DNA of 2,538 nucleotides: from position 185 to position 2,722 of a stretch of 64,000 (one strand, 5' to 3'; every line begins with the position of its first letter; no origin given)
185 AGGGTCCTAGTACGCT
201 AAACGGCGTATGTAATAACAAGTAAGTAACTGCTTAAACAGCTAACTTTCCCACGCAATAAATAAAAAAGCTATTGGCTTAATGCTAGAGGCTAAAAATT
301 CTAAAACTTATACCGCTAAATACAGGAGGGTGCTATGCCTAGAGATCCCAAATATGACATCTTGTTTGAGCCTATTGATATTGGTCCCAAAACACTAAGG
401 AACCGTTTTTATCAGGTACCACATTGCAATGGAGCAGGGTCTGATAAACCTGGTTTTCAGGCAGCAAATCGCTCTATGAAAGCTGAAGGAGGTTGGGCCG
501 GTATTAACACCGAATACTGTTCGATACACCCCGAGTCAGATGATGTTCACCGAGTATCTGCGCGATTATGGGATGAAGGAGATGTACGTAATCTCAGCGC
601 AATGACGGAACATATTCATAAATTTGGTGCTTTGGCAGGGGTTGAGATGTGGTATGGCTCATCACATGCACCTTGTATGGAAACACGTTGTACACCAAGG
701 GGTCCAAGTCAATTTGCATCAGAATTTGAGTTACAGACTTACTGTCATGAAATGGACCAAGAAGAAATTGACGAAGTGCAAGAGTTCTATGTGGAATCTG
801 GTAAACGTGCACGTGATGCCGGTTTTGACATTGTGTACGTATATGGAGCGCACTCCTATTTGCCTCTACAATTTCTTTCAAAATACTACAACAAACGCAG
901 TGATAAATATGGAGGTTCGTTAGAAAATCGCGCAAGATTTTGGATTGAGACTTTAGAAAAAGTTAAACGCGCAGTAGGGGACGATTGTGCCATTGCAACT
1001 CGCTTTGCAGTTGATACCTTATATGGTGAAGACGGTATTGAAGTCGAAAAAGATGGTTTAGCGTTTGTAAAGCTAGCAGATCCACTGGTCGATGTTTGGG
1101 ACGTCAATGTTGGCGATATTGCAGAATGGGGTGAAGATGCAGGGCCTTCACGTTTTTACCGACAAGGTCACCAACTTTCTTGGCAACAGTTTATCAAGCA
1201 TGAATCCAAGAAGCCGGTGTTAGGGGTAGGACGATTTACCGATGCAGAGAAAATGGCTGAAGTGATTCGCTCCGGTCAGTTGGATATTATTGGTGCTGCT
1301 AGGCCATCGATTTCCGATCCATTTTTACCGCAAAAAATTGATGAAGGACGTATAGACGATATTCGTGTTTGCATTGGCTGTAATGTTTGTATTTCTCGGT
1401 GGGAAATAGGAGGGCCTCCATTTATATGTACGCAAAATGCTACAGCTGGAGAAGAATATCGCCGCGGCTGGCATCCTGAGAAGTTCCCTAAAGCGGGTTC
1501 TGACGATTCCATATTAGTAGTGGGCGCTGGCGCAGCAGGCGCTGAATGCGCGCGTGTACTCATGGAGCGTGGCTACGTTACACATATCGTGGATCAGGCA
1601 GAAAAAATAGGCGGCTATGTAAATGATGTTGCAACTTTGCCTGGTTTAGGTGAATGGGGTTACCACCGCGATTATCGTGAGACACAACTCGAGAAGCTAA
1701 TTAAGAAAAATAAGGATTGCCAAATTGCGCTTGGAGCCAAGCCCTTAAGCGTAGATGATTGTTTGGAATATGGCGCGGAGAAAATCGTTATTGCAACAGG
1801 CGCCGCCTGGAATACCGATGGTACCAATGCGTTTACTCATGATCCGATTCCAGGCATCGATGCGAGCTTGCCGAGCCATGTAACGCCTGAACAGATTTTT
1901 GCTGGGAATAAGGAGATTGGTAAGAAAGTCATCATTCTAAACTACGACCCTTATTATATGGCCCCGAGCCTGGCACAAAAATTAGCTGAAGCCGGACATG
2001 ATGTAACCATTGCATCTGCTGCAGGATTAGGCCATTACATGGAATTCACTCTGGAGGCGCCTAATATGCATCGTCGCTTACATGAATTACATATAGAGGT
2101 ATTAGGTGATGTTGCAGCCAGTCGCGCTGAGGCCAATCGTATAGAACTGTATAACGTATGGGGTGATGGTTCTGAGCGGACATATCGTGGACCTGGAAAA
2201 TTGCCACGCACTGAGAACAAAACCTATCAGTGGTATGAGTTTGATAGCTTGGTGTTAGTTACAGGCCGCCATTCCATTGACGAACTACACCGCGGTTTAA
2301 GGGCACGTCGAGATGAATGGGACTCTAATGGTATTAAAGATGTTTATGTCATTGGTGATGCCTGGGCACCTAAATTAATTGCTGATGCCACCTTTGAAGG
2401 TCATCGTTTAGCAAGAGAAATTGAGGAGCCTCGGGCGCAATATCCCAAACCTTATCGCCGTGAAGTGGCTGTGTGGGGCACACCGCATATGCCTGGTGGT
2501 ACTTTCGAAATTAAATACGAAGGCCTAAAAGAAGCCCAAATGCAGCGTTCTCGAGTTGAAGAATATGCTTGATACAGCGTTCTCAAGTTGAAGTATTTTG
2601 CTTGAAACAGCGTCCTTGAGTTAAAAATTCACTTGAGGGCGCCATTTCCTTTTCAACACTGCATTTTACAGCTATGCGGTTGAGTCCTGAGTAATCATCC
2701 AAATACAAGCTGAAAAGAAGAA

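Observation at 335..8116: Amine-dehydrogenase to ETF electron path with an EtfD-like membrane Fe-S oxidoreductase and a HEAT/LRV protein in place of canonical ETF-QO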

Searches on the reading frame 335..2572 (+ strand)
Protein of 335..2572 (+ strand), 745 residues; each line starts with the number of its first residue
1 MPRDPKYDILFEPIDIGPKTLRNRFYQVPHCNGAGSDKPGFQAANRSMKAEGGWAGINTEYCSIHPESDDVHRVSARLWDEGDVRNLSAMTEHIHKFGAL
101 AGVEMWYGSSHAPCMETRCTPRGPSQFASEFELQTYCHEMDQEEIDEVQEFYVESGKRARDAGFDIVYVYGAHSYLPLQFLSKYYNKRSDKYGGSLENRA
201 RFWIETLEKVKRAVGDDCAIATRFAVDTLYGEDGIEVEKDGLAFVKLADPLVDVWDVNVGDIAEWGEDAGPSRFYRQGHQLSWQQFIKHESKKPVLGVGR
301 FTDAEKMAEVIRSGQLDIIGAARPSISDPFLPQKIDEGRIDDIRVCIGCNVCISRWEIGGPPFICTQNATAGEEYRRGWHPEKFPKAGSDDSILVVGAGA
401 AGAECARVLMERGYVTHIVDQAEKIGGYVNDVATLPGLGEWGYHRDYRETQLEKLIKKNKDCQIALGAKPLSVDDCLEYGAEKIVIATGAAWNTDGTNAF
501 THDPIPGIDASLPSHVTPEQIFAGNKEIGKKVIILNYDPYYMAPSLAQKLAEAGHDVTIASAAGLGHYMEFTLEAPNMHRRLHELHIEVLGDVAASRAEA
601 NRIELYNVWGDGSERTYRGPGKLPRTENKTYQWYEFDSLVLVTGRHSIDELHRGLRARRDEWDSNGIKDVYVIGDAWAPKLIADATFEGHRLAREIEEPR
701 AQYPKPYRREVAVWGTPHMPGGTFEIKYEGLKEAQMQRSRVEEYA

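Call 3: search_protein_families(library=pfam, proteins=[window:335-2572:+])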
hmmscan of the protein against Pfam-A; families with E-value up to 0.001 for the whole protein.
window:335-2572:+ (745 aa): 5 families
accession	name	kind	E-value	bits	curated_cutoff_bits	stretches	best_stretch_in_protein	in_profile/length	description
PF00724.26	Oxidored_FMN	-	1.3e-100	337.4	27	1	10-341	2-341/342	NADH:flavin oxidoreductase / NADH oxidase family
PF22620.2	OYE-like_second_a-b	-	5.2e-65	217.7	25.5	1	516-643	1-128/128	OYE-like second alpha/beta domain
PF07992.20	Pyr_redox_2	-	6.7e-11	42.6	26.1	1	392-689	2-291/291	Pyridine nucleotide-disulphide oxidoreductase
PF13450.12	NAD_binding_8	-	9.9e-06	26.2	21.9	1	395-434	1-40/68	NAD(P)-binding Rossmann-like domain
PF00070.33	Pyr_redox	-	0.00064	20.6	22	0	393-426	2-35/82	Pyridine nucleotide-disulphide oxidoreductase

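Call 4: search_protein_families(library=ncbifam, proteins=[window:335-2572:+])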
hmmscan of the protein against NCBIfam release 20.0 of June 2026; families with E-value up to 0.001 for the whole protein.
window:335-2572:+ (745 aa): 19 families
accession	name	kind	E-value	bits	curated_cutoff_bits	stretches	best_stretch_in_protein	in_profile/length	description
TIGR03997.1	mycofact_OYE_2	equivalog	1.1e-89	301.5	793.15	1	10-696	2-645/645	mycofactocin system FadH/OYE family oxidoreductase 2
NF041087.1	bile_acid_BaiCD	equivalog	4.2e-66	223.4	825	1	7-696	1-642/642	bile acid Fe-S flavoenzyme BaiCD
NF045599.1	bili_reduct_long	exception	1.5e-55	188.7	750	1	10-607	1-580/641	bilirubin reductase, long form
NF045592.1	bili_reduct_N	equivalog_domain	4.7e-43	147.7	425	1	10-353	2-349/363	bilirubin reductase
NF010047.0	PRK13523.1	equivalog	3.3e-35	121.7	431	1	10-335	5-320/339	NADPH dehydrogenase NamA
NF006101.0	PRK08255.1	equivalog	1.6e-29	102.6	1078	1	10-329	399-724/768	bifunctional salicylyl-CoA 5-hydroxylase/oxidoreductase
TIGR03996.1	mycofact_OYE_1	hypoth_equivalog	2.1e-27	95.9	627.9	1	44-561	38-530/633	mycofactocin system FadH/OYE family oxidoreductase 1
NF007899.0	PRK10605.1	subfamily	2.5e-21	76.4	403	1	136-335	148-337/365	N-ethylmaleimide reductase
NF009410.0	PRK12771.1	subfamily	2.7e-08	32.9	516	1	371-429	119-177/566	NAD(P)-binding protein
TIGR01317.1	GOGAT_sm_gam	subfamily_domain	9.5e-06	24.7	447.7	0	374-430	127-183/485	glutamate synthase small subunit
TIGR01318.1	gltD_gamma_fam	subfamily_domain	8.4e-05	21.3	482.95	1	373-429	124-180/467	glutamate synthase, small subunit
NF009408.0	PRK12769.1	equivalog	0.00012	20.4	1003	1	375-429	312-366/659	formate-dependent uric acid utilization protein AegA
NF005547.0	PRK07208.1-3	equivalog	0.00031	19.6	380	1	390-430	4-44/465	hypothetical protein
TIGR02053.1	MerA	equivalog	0.00037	19.6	454.45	0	469-591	117-227/465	mercury(II) reductase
NF005560.0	PRK07233.1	equivalog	0.00038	19.4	252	1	392-432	2-42/435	hypothetical protein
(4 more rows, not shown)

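Call 6: search_solved_structures(query=window:335-2572:+, max_evalue=1e-10)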
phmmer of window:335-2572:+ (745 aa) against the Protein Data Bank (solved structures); distinct sequences matched with E-value up to 1e-10: 136 (the best 60 are shown).
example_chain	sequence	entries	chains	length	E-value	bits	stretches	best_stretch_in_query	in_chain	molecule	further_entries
1djn_A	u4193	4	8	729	0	1272.7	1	3-729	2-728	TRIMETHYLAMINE DEHYDROGENASE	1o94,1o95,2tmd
1djq_A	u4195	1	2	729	0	1268.4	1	3-729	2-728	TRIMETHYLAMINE DEHYDROGENASE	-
6de6_A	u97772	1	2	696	4.7e-151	507.8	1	3-712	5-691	Histamine dehydrogenase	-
3k30_A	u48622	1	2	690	9e-147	493.6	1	6-712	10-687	Histamine dehydrogenase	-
6l6j_A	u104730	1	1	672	4.8e-140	471.4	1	3-692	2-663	Oxidored_FMN domain-containing protein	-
6qkg_A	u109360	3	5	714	2.8e-47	164.6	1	120-606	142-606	NCR A | NCR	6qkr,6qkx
1ps9_A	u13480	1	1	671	1.9e-34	122.2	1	7-443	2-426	2,4-dienoyl-CoA reductase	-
1z41_A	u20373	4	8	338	9.8e-31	109.9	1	10-333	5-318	Probable NADH-dependent flavin oxidoreductase yqjM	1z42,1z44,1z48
3krz_A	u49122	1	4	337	4.5e-28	101.1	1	9-330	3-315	NADH:flavin oxidoreductase/NADH oxidase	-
3kru_A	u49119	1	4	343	4.8e-28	101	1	9-330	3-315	NADH:flavin oxidoreductase/NADH oxidase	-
3gr7_A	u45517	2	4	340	2.3e-26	95.4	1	9-333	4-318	NADPH dehydrogenase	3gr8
3l5l_A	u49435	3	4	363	2.8e-26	95.2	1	9-330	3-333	Xenobiotic reductase A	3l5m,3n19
3n14_A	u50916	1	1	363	2.8e-26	95.2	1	9-330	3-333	Xenobiotic reductase A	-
2h8z_A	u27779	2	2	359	3.2e-26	95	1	9-330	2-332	Xenobiotic reductase A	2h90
2h8x_A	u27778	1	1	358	4.3e-26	94.6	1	10-330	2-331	Xenobiotic reductase A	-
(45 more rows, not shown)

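Call 11: search_solved_structures(query=window:335-2572:+, max_evalue=1e-200, show_alignments=1)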
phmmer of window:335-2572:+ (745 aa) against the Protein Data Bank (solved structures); distinct sequences matched with E-value up to 1e-200: 2.
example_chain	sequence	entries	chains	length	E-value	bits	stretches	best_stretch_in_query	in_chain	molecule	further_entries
1djn_A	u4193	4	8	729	0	1272.7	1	3-729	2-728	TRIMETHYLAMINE DEHYDROGENASE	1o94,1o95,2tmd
1djq_A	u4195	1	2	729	0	1268.4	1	3-729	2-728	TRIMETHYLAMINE DEHYDROGENASE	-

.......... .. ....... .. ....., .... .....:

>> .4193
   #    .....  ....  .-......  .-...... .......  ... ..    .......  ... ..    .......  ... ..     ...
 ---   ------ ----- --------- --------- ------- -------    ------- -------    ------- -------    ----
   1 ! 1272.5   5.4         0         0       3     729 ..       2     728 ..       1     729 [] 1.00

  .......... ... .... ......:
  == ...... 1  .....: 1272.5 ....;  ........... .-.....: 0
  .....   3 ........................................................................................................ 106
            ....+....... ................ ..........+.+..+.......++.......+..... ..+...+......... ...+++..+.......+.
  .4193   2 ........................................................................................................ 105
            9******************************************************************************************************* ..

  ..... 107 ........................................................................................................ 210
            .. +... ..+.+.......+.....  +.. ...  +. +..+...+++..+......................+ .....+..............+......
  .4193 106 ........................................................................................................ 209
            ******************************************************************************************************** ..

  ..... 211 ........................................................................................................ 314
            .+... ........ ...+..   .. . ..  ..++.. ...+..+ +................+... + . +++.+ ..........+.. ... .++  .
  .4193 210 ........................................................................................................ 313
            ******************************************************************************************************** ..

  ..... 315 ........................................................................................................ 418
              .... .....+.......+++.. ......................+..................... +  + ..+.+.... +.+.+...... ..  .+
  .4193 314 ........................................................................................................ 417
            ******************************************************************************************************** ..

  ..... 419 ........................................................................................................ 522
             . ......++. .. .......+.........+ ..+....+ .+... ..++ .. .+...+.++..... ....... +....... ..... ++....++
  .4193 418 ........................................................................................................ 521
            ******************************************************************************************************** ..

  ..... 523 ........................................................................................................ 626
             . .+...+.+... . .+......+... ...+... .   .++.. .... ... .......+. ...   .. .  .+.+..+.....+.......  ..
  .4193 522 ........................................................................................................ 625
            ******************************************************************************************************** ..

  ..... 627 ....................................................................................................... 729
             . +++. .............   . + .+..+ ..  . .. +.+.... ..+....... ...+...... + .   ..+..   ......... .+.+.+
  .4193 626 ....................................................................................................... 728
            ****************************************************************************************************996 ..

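Call 26: find_related_loci(query=A1, collection=genome_contigs, flank=10000)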
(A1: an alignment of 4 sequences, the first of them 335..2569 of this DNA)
Query A1 (745 aa) in genome_contigs; peptide patterns used: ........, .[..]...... (x = any residue, [..] = any of these).
600 stretches matched a pattern (row limit reached: there are more); 592 encode a relative of the query (tblastn E <= 1e-3); the best 80 are kept; 77 distinct loci.
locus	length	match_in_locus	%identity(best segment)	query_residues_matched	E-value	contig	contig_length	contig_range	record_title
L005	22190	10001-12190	84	1-729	0e+0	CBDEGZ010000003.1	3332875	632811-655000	MAG: Gammaproteobacteria bacterium isolate d4f7fdc9-f89b-4174-bf1d-6ce48d75cc49 genome assembly, contig: contig_3, whole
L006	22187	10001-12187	78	1-729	0e+0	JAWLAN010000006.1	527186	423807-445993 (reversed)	MAG: Gammaproteobacteria bacterium isolate BC2.53 BC2.53.fa-6, whole genome shotgun sequence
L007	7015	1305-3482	77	6-730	0e+0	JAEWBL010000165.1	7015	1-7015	MAG: Proteobacteria bacterium isolate OH_PBB_249 k127_1066164, whole genome shotgun sequence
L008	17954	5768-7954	75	1-729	0e+0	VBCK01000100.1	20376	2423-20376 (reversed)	MAG: Betaproteobacteria bacterium isolate BP_15 14_0929_12_30cm_scaffold_1676, whole genome shotgun sequence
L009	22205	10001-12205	75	1-735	0e+0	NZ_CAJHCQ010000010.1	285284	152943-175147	Paraburkholderia hiiakae strain LMG 27952 isolate LMG 27952, whole genome shotgun sequence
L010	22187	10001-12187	76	1-729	0e+0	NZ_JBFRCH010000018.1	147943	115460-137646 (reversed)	Paraburkholderia phymatum strain EG181B NODE_18_length_147943_cov_31.661850, whole genome shotgun sequence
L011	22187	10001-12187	75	1-729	0e+0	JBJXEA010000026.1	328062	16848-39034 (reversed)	MAG: Methylophilaceae bacterium isolate P.bin.42 k127_3989975, whole genome shotgun sequence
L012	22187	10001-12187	76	1-729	0e+0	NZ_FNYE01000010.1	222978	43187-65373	Paraburkholderia diazotrophica strain LMG 26031, whole genome shotgun sequence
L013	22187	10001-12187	75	1-729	0e+0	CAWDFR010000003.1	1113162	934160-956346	MAG: uncultured Gammaproteobacteria bacterium isolate MFD06092.bin.2.73 genome assembly, contig: contig_10644, whole gen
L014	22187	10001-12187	75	1-729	0e+0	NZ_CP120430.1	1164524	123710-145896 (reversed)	Paraburkholderia sp. A1BS-2L chromosome 3, complete sequence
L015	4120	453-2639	74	1-729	0e+0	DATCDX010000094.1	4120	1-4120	MAG TPA_asm: Steroidobacteraceae bacterium isolate SMAG_U7737 k141_307745, whole genome shotgun sequence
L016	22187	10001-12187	75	1-729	0e+0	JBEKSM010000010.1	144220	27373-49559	MAG: Steroidobacteraceae bacterium isolate SPRUCE 534 SPRUCE_534_10, whole genome shotgun sequence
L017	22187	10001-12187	75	1-729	0e+0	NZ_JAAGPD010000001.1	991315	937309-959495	Paraburkholderia sp. Tr-20389 NODE_1_length_991445_cov_53.824762/0/0, whole genome shotgun sequence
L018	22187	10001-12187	74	1-729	0e+0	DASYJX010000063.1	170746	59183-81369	MAG TPA_asm: Steroidobacteraceae bacterium isolate SMAG_U4306 k141_565108, whole genome shotgun sequence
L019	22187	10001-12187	75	1-729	0e+0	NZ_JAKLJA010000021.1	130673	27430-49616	Paraburkholderia tagetis strain RG36 contig21, whole genome shotgun sequence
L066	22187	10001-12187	71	1-729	0e+0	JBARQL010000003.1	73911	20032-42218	MAG: Methylotenera sp. isolate MFD13448_ilm_asm_bin13 k127_2, whole genome shotgun sequence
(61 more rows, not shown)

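Call 60: find_encoding_contigs(protein=window:335-2572:+, flank=3000, max_places=3)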
Protein window:335-2572:+ (745 aa): no gene with exactly this product is on record in the collection.

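Call 88: search_protein_families(library=pfam, proteins=[L066:12238-12684:+], max_evalue=0.001)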
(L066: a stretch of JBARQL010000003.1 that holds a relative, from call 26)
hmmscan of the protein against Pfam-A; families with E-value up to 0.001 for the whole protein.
L066:12238-12684:+ (148 aa): 1 family
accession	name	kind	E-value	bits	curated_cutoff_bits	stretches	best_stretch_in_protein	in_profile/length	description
PF00042.28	Globin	-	6.8e-05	23.8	22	1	33-133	3-116/117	Globin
